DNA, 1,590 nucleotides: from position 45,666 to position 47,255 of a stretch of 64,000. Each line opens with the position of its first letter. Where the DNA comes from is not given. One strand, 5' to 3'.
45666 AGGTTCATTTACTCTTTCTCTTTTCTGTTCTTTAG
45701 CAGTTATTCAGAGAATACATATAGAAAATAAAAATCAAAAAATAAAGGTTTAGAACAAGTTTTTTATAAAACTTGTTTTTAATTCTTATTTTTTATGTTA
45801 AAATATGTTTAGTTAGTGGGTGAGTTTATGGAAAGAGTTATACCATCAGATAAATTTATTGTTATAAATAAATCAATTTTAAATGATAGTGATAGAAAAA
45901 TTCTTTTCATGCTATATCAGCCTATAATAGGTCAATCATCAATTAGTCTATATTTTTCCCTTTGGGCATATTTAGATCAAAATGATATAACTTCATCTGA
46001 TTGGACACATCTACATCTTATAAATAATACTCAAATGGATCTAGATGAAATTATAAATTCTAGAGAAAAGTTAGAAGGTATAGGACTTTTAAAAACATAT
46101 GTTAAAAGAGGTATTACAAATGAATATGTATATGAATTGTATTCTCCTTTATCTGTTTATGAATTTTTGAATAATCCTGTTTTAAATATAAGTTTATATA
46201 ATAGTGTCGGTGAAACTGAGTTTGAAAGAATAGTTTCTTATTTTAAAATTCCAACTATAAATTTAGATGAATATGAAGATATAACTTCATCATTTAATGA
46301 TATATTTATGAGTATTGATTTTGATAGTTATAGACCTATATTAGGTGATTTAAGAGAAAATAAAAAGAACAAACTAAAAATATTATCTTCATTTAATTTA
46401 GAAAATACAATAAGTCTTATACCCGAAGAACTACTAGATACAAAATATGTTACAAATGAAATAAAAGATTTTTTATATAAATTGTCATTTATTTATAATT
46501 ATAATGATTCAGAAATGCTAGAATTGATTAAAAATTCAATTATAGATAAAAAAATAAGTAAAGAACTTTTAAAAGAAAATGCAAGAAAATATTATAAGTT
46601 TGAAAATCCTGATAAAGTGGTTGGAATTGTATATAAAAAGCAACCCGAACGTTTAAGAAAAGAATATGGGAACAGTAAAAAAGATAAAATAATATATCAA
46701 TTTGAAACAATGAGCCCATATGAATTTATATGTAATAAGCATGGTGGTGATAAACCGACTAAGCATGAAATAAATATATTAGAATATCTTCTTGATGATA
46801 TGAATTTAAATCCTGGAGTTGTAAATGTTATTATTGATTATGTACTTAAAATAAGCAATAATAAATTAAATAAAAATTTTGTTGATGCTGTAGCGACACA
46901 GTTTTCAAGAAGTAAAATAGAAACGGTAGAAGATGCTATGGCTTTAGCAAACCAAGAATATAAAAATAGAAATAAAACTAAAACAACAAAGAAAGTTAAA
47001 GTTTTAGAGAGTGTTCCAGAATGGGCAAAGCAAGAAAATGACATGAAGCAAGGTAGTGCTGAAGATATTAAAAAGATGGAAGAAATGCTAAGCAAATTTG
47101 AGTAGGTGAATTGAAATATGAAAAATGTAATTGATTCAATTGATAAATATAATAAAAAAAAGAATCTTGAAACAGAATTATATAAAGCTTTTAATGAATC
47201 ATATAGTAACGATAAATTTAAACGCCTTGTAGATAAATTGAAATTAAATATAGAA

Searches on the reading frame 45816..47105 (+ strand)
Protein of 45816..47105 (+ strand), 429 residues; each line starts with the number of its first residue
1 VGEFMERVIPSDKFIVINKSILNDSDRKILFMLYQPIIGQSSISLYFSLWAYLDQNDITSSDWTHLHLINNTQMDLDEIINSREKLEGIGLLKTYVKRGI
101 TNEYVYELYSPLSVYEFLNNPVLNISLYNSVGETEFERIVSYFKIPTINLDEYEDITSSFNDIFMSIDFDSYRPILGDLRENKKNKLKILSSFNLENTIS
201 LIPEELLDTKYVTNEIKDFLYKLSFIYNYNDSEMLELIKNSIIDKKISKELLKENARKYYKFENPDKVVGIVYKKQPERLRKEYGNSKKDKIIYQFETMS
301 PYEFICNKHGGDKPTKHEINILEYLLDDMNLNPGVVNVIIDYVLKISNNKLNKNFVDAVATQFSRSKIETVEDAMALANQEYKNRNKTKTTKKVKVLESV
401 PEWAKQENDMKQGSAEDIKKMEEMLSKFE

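Call 58: search_protein_families(library=pfam, proteins=[window:45816-47105:+], max_evalue=0.00001)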
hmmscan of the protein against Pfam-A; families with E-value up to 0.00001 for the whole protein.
window:45816-47105:+ (429 aa): 1 family
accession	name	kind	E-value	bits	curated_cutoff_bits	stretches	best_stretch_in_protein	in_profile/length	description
PF07261.16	DnaB_2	-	2.4e-12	46.8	22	1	311-376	9-72/74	Replication initiation and membrane attachment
